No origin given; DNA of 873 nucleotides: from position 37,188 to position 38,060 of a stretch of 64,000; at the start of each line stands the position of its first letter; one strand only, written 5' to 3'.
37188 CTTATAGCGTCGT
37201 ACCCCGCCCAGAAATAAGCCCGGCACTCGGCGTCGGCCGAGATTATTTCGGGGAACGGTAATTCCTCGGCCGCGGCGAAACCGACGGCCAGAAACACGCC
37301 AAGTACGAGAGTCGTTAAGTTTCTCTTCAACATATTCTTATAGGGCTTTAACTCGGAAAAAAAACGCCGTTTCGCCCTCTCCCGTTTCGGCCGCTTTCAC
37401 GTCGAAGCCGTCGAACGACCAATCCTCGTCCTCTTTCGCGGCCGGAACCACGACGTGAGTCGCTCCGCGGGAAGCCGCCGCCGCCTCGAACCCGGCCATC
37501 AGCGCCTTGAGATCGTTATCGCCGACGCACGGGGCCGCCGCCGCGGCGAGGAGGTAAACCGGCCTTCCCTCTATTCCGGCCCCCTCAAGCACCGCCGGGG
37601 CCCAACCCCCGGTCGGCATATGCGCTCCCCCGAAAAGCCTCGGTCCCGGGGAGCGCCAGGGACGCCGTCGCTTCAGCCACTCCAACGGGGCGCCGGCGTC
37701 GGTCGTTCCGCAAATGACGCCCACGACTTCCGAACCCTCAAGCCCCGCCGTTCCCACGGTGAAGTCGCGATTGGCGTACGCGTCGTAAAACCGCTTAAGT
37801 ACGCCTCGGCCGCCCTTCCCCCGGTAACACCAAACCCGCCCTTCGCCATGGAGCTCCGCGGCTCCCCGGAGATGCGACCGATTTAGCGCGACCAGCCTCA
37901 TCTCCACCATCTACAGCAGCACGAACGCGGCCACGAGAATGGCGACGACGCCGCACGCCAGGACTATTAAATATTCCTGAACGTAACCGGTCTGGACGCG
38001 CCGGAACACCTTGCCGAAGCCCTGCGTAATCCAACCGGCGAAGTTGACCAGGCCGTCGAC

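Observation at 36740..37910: Two further non-nuo genes (a 190-aa hypothetical and a secreted TPR-like protein) between nuoL and nuoM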

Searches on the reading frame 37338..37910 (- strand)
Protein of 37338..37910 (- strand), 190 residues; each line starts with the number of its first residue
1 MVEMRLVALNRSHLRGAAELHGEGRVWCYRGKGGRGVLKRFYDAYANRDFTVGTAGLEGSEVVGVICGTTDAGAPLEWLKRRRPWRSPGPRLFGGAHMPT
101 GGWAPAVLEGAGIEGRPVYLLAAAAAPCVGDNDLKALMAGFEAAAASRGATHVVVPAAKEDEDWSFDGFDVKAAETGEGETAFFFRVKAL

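Call 4: search_protein_families(library=pfam, proteins=[window:37338-37910:-], max_evalue=1)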
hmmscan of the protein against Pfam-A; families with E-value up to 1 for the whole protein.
window:37338-37910:- (190 aa): 0 families

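Call 5: search_protein_families(library=ncbifam, proteins=[window:37338-37910:-], max_evalue=1)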
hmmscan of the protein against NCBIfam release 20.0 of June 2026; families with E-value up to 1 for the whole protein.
window:37338-37910:- (190 aa): 0 families

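Call 7: find_homologous_proteins(query=window:37338-37910:-, max_evalue=0.001)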
Query window:37338-37910:- (190 aa): 35 proteins with E <= 0.001 among 2287 candidates.
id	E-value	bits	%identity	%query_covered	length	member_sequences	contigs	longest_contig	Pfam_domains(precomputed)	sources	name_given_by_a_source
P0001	2.5e-123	427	100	100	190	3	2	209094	-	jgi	jgi:hypothetical protein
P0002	5.4e-87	308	76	98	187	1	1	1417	-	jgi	jgi:hypothetical protein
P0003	4.3e-60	221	60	96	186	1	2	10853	-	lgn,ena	-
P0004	7.8e-57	210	59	96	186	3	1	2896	-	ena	-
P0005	9.8e-55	203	55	95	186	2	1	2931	-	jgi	jgi:hypothetical protein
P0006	8.1e-54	200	55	95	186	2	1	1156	-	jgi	-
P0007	1.5e-53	199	54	96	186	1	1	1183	-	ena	-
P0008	4.2e-53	198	58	88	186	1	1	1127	-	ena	-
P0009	1.1e-51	193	52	98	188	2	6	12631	-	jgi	jgi:hypothetical protein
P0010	1.4e-51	193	55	96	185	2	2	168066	-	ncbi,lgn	-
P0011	1.4e-50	190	58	87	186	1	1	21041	-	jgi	-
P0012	1.4e-50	190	55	95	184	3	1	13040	-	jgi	jgi:hypothetical protein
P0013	2.7e-50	189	52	98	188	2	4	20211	-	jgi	jgi:hypothetical protein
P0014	8.4e-50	187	61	65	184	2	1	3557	-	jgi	jgi:hypothetical protein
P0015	1.2e-49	187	52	98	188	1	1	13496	-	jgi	jgi:hypothetical protein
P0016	1.9e-49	186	54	98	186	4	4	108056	-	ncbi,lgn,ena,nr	ncbi:MAG TPA: hypothetical protein VMX79_08595 [bacterium]|nr:hypothetical protein [bacterium]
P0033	5.3e-38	149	46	89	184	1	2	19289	-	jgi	jgi:hypothetical protein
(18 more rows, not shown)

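Call 8: find_encoding_contigs(protein=window:37338-37910:-, flank=10000)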
Protein window:37338-37910:- (190 aa): 1 contig read that carries it; 1 place shown.
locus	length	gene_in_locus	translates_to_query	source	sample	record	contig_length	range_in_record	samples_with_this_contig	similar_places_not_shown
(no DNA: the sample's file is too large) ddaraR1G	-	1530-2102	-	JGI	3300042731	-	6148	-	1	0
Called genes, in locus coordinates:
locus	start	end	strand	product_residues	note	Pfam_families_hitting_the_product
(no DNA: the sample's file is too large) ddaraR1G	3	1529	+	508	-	?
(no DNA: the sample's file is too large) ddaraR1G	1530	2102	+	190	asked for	-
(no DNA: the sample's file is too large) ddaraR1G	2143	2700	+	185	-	PF07719:TPR_2 (faint), PF14559:TPR_19 (weak)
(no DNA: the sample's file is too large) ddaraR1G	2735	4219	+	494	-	PF00361:Proton_antipo_M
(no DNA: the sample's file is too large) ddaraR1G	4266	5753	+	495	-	PF00361:Proton_antipo_M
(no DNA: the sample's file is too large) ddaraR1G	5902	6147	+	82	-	?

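Call 9: find_encoding_contigs(protein=P0016, flank=10000, max_places=2)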
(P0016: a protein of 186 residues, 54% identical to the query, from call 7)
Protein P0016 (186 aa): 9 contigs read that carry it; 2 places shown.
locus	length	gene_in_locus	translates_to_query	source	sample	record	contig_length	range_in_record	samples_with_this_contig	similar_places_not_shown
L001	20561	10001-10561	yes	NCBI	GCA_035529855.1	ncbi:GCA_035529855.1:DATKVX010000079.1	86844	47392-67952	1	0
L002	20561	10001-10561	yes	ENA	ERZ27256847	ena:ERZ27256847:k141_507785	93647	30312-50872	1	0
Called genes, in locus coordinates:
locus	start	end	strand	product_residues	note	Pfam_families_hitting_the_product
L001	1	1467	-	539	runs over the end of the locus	PF13231:PMT_2 (weak)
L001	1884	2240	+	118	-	PF00507:Oxidored_q4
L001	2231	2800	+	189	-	PF01058:Oxidored_q6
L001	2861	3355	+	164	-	PF00329:Complex1_30kDa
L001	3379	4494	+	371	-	PF00346:Complex1_49kDa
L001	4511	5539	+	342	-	PF00146:NADHdh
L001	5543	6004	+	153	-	PF13534:Fer4_17 (faint), PF13183:Fer4_8 (faint), PF13187:Fer4_9 (faint), PF12797:Fer4_2 (faint), PF14697:Fer4_21 (faint), PF13237:Fer4_10 (weak), PF12838:Fer4_7, PF00037:Fer4 (weak), +1 more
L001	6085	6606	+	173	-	-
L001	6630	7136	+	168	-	PF00499:Oxidored_q3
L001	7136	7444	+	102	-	PF00420:Oxidored_q2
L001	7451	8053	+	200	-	-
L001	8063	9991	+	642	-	PF00662:Proton_antipo_N, PF00361:Proton_antipo_M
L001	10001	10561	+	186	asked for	-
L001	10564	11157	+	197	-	-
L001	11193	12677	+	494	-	PF00361:Proton_antipo_M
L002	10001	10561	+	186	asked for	-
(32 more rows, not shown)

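Call 10: find_encoding_contigs(protein=P0010, flank=10000, max_places=2)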
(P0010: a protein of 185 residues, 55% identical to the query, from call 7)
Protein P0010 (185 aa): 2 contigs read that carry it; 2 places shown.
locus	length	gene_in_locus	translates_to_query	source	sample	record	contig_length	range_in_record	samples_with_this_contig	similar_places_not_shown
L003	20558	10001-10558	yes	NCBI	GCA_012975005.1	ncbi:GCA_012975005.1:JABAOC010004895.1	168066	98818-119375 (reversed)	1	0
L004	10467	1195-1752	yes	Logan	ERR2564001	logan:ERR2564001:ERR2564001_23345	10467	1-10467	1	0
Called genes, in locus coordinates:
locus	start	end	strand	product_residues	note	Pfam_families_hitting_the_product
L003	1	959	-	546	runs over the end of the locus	PF13231:PMT_2 (weak)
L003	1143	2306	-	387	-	PF04055:Radical_SAM, PF13186:SPASM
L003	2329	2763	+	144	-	PF00507:Oxidored_q4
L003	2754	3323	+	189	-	PF01058:Oxidored_q6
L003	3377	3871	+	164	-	PF00329:Complex1_30kDa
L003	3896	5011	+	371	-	PF00346:Complex1_49kDa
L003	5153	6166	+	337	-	PF00146:NADHdh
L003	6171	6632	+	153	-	PF13534:Fer4_17 (faint), PF13183:Fer4_8 (faint), PF13187:Fer4_9 (faint), PF14697:Fer4_21 (faint), PF13237:Fer4_10 (faint), PF12838:Fer4_7, PF13484:Fer4_16 (faint), PF00037:Fer4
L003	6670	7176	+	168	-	PF00499:Oxidored_q3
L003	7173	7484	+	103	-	PF00420:Oxidored_q2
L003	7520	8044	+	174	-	-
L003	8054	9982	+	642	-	PF00662:Proton_antipo_N, PF00361:Proton_antipo_M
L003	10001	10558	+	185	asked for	-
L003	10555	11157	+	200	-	PF13432:TPR_16 (faint), PF14559:TPR_19 (weak)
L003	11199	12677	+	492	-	PF00361:Proton_antipo_M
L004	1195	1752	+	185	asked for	-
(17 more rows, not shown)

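Call 11: find_encoding_contigs(protein=P0033, flank=10000, max_places=2)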
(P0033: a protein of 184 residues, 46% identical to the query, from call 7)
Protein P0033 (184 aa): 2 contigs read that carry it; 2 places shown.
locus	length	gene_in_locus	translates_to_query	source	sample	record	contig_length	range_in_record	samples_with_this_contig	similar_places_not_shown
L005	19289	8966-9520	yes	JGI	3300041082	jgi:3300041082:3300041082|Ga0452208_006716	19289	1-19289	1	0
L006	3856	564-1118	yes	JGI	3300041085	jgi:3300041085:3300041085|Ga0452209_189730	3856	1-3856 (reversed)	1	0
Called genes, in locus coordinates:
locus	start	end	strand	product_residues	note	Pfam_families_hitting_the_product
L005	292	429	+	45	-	-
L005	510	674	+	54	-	PF00507:Oxidored_q4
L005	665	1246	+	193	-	PF01058:Oxidored_q6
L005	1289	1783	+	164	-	PF00329:Complex1_30kDa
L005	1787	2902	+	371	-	PF00346:Complex1_49kDa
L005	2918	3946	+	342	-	PF00146:NADHdh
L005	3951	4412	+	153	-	PF13183:Fer4_8 (faint), PF13187:Fer4_9 (faint), PF14697:Fer4_21 (faint), PF13237:Fer4_10 (weak), PF12837:Fer4_6 (faint), PF12838:Fer4_7, PF13484:Fer4_16 (faint), PF00037:Fer4 (weak)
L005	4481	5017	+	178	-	-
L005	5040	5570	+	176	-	-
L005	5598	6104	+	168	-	PF00499:Oxidored_q3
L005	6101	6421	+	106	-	PF00420:Oxidored_q2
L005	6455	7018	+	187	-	-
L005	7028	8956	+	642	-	PF00662:Proton_antipo_N, PF00361:Proton_antipo_M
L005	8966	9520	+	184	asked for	-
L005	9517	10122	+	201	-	PF07719:TPR_2 (faint)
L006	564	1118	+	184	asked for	-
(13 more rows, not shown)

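Call 15: find_related_loci(query=A1, collection=genome_contigs, flank=10000)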
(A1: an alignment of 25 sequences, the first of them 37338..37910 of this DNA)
Query A1 (190 aa) in genome_contigs; peptide patterns used: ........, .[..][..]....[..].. (x = any residue, [..] = any of these).
97 stretches matched a pattern; 8 encode a relative of the query (tblastn E <= 1e-3); 8 distinct loci.
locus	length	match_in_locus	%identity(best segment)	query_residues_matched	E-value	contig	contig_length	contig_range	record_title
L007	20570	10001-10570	51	2-190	3e-52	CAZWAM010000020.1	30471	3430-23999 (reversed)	MAG TPA_asm: uncultured bacterium isolate SRP239594_co1_49 genome assembly, contig: NODE_394_length_30471_cov_19.462750,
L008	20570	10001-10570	54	2-190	6e-49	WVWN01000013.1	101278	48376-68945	MAG: Candidatus Zixiibacteriota bacterium isolate A-C077 C_merged_R1_(paired)_contig_2937, whole genome shotgun sequence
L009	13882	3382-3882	53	4-170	3e-47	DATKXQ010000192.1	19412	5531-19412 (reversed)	MAG TPA_asm: bacterium isolate SMAG_U14196 k141_1213477, whole genome shotgun sequence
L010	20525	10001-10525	52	4-177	4e-41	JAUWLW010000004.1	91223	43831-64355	MAG: Candidatus Zixiibacteriota bacterium isolate CSMAG_2382 CSMAG_2382_k141_68145_length_91223_cov_30.9213, whole genom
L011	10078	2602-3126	53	4-177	1e-39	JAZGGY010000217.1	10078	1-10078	MAG: bacterium isolate SCS5bin.27 SCS5bin.27_217, whole genome shotgun sequence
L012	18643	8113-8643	54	4-179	2e-36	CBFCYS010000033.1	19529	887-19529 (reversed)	MAG TPA_asm: uncultured bacterium isolate SRR26215675_binner12_Refined_126 genome assembly, contig: ERZ25073486.1277, wh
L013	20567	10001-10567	48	4-190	7e-31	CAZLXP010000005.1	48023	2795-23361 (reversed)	MAG TPA_asm: uncultured bacterium isolate binchicken_co103_96 genome assembly, contig: NODE_528_length_48023_cov_7.46506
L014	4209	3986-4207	47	3-75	2e-14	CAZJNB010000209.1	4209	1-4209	MAG TPA_asm: uncultured bacterium isolate SRP216583_co1_263 genome assembly, contig: NODE_24327_length_4209_cov_6.797785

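Call 16: predict_structure(alignment_id=A1)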
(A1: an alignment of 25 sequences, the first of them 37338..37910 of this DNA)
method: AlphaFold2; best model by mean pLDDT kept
length: 190 residues; sequences in the alignment: 25
mean_pLDDT: 89.0   pTM: 0.87
mean pLDDT of the five models: 89.0, 87.4, 87.1, 87.1, 86.3
residues with pLDDT >= 90: 109; 70-90: 72; 50-70: 7; < 50: 2
segments of 3 or more residues with pLDDT < 50: none
pLDDT, mean of each block of 10 residues (from residue 1): 90 96 92 90 87 95 97 88 76 84 88 90 95 96 95 92 88 66 87
secondary structure, 60 per line:
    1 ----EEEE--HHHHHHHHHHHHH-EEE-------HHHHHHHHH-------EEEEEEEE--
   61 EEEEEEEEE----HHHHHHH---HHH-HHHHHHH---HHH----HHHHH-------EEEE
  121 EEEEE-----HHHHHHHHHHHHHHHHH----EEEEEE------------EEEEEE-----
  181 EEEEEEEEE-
elements in order: E5-8 H11-23 E25-27 H35-43 E51-58 E61-69 H74-80 H88-94 H105-109 E117-125 H131-147 E152-157 E170-175 E181-189

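Call 19: fold_search(model_id=the predicted structure, library=pdb)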
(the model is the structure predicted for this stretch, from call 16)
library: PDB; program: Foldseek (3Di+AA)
matches with E <= 10: 898; with E <= 0.001: 66
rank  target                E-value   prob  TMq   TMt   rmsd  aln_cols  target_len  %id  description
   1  7ciu_A                1.3e-05  1.00  0.43  0.40   8.6       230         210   10  Crystal Structure of Agmatine N-Acetyltransferase mutant S171A apo form (released 2021-07-21)
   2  7civ                  1.6e-05  1.00  0.52  0.47   8.2       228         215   10  Crystal Structure of Agmatine N-Acetyltransferase mutant S171A in complex with Ac-CoA (released 2021-08-18)
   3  7ciu_B                2.0e-05  1.00  0.49  0.46   8.4       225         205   10  Crystal Structure of Agmatine N-Acetyltransferase mutant S171A apo form (released 2021-07-21)
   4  9mto_A                3.0e-05  1.00  0.55  0.69   5.2       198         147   12  Crystal structure of acetyltransferase CBU0801 from Coxiella burnetii (released 2025-01-22)
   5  5k9n_A                3.6e-05  1.00  0.51  0.47   8.2       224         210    9  Structural and Mechanistic Analysis of Drosophila melanogaster Polyamine N acetyltransferase, an enzyme that Catalyzes (released 2017-06-07)
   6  1mk4_A                4.7e-05  1.00  0.51  0.60   5.4       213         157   13  Structure of Protein of Unknown Function YqjY from Bacillus subtilis, Probable Acetyltransferase (released 2003-04-22)
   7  4nxy                  5.6e-05  1.00  0.57  0.61   6.6       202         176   12  Crystal Structure of the GNAT domain of S. lividans PAT (released 2014-11-19)
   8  1tiq_B                5.6e-05  1.00  0.53  0.59   8.0       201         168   11  Crystal Structure of an Acetyltransferase (PaiA) in complex with CoA and DTT from Bacillus subtilis, Northeast Structu (released 2004-07-13)
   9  5k9n_B                5.6e-05  1.00  0.51  0.47   7.8       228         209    9  Structural and Mechanistic Analysis of Drosophila melanogaster Polyamine N acetyltransferase, an enzyme that Catalyzes (released 2017-06-07)
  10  2zpa_B                7.2e-05  1.00  0.43  0.15  11.0       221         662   13  Crystal Structure of tRNA(Met) Cytidine Acetyltransferase (released 2009-04-07)
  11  2i79_E                1.1e-04  1.00  0.51  0.56   8.1       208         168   10  The crystal structure of the acetyltransferase of GNAT family from Streptococcus pneumoniae (released 2006-10-10)
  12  2vi7_C                1.2e-04  1.00  0.52  0.59   8.6       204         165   12  Structure of a Putative Acetyltransferase (PA1377)from Pseudomonas aeruginosa (released 2008-05-20)
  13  7ciw                  1.3e-04  1.00  0.48  0.43   8.4       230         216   10  Crystal Structure of Agmatine N-Acetyltransferase mutant S171A in complex with Ac-Agm and CoA (released 2021-07-21)
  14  2q7b                  1.5e-04  1.00  0.54  0.61   4.5       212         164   15  Crystal structure of acetyltransferase (NP_689019.1) from Streptococcus agalactiae 2603 at 2.00 A resolution (released 2007-06-26)
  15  5ix3                  1.7e-04  1.00  0.53  0.59   6.4       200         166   12  Crystal structure of N-acetyltransferase from Staphylococcus aureus. (released 2017-04-05)
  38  2g0b_D                4.8e-04  1.00  0.48  0.50   7.9       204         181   11  The structure of FeeM, an N-acyl amino acid synthase from uncultured soil microbes (released 2006-09-26)
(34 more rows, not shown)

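Call 23: search_protein_representatives(alignment_id=A1)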
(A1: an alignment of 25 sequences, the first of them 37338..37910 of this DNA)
Query: 25 sequences, 187 profile positions. Proteins with E-value up to 0.001 (for the whole library): 32; up to 1e-10: 7; up to 1e-30: 5. The best 32 are listed.
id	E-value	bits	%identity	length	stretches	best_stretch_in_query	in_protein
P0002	1.0e-80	286.0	-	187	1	1-187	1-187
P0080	1.2e-55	204.3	-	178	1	1-160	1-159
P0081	1.8e-55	203.7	-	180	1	1-172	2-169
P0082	4.1e-43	163.4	-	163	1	24-183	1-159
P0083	7.9e-43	162.5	-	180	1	1-172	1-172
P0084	7.0e-28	113.7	-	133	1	61-175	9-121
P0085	6.5e-12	61.7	-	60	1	128-187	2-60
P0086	3.2e-10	56.2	-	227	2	1-87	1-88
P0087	3.0e-06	43.2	-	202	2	2-79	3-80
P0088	7.2e-06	42.0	-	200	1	1-86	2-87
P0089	9.4e-06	41.6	-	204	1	1-72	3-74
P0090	1.6e-05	40.9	-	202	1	1-77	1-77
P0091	1.9e-05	40.6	-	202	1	2-79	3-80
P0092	2.0e-05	40.5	-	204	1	4-170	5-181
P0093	2.3e-05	40.3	-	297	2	11-85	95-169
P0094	3.9e-05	39.6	-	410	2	2-75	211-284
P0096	1.1e-04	38.1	-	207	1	2-180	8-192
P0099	3.1e-04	36.7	-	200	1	1-185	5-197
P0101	3.5e-04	36.5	-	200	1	1-176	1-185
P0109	9.7e-04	35.0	-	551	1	3-172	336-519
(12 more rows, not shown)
